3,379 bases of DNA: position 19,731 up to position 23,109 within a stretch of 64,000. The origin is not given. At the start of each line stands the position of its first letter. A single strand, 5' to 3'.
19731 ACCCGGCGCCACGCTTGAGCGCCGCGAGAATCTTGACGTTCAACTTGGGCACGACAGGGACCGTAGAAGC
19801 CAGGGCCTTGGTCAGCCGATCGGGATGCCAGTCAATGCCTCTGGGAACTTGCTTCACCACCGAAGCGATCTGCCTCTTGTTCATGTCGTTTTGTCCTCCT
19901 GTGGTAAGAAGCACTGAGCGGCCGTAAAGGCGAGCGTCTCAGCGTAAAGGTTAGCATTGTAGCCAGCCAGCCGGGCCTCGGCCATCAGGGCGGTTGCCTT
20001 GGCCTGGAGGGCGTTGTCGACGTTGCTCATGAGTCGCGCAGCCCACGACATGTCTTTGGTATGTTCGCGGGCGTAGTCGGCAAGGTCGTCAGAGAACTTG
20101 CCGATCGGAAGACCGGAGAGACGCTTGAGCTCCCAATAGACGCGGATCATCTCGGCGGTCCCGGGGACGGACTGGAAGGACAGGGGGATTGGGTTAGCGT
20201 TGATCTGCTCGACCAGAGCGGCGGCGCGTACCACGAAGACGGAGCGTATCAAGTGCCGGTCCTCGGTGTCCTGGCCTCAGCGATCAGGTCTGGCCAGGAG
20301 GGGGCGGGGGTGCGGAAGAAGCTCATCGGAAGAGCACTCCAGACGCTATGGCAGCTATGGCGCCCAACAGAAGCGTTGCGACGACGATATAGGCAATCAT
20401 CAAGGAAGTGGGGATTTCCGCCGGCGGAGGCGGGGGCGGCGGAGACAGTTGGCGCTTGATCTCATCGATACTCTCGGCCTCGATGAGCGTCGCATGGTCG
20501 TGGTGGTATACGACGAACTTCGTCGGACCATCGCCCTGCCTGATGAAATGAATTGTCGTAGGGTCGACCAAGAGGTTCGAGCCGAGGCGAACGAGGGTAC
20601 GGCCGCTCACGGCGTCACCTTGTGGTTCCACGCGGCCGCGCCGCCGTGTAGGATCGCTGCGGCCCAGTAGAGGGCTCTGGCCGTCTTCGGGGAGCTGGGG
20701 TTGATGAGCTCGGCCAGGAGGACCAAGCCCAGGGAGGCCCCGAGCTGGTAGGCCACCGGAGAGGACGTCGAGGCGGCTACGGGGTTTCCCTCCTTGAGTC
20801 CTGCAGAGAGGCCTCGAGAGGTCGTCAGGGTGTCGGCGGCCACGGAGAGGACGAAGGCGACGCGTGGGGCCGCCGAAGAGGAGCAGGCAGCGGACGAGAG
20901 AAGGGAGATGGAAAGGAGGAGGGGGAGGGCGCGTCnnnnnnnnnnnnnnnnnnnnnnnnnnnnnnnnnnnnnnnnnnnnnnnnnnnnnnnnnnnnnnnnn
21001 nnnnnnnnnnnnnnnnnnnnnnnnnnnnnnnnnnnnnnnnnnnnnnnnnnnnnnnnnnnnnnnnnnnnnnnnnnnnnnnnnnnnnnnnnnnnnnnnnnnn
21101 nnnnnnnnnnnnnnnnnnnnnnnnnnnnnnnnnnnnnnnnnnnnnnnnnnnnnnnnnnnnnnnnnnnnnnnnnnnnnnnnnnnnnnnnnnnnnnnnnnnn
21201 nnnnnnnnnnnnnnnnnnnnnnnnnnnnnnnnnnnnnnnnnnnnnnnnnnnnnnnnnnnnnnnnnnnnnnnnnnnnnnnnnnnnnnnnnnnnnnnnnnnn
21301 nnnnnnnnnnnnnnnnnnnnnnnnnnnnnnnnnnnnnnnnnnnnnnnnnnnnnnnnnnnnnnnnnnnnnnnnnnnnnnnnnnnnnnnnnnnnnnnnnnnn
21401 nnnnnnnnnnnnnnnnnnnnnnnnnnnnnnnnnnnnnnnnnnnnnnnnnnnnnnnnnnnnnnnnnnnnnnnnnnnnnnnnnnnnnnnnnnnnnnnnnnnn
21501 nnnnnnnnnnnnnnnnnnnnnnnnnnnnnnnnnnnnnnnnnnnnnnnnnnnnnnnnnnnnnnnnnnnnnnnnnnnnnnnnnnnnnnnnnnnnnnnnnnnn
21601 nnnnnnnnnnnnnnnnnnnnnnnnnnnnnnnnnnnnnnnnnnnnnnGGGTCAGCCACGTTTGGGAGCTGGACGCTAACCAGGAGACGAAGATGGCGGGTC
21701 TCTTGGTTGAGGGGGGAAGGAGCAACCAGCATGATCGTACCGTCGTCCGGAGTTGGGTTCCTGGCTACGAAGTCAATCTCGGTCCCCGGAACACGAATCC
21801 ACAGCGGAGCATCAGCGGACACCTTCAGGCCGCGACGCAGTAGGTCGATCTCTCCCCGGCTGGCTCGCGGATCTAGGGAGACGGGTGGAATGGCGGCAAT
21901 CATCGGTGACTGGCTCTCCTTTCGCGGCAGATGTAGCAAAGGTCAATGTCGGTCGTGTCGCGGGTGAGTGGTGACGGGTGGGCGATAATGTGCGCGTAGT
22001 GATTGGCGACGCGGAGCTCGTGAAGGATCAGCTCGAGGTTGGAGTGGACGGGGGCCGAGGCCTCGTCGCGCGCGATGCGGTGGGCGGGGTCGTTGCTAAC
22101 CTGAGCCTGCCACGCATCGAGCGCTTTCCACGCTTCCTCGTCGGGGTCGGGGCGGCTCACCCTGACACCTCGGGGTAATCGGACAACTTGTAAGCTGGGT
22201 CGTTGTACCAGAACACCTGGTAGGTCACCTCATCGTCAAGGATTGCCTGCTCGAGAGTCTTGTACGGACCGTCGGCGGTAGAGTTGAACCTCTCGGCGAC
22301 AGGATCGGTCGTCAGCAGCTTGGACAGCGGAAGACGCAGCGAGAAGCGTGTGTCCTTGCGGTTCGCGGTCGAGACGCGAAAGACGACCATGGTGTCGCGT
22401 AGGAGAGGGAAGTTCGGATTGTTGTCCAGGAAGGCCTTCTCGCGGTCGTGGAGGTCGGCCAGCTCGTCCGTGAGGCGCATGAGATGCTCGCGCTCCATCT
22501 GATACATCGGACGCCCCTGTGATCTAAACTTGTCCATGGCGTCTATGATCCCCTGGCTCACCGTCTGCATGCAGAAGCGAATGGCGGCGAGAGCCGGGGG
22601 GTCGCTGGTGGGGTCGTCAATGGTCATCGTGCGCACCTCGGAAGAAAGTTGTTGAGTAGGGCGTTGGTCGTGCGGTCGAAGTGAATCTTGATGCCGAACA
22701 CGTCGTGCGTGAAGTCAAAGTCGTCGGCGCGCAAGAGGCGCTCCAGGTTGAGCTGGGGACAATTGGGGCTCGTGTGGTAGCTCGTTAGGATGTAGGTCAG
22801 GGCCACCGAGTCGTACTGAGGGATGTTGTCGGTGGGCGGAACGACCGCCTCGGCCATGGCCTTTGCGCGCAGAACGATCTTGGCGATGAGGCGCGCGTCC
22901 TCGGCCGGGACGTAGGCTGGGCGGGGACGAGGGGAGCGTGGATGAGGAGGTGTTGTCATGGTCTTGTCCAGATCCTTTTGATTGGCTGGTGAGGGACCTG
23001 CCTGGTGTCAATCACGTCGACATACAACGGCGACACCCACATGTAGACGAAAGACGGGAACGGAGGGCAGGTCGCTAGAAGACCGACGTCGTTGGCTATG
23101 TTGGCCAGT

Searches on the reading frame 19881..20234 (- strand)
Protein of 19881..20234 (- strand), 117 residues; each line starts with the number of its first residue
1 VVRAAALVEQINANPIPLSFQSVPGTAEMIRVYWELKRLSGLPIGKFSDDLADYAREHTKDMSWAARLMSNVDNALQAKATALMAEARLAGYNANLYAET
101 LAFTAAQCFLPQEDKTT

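Call 54: search_protein_families(library=pfam, proteins=[window:19881-20234:-], max_evalue=0.01)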
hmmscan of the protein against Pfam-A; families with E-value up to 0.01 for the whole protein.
window:19881-20234:- (117 aa): 1 family
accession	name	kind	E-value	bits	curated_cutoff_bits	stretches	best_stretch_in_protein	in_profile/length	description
PF00277.23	SAA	-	0.0064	17.3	30.8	0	21-97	6-83/102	Serum amyloid A protein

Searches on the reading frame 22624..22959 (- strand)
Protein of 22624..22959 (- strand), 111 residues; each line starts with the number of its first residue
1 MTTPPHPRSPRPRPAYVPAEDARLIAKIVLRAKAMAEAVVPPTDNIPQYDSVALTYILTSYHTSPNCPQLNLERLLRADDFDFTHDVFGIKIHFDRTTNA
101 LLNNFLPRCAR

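Call 54: search_protein_families(library=pfam, proteins=[window:22624-22959:-], max_evalue=0.01)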
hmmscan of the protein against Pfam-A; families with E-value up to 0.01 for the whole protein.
window:22624-22959:- (111 aa): 1 family
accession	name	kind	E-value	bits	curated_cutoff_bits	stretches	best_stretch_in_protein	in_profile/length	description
PF21779.2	DUF6874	-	4.6e-20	72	27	1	21-111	2-84/84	Family of unknown function (DUF6874)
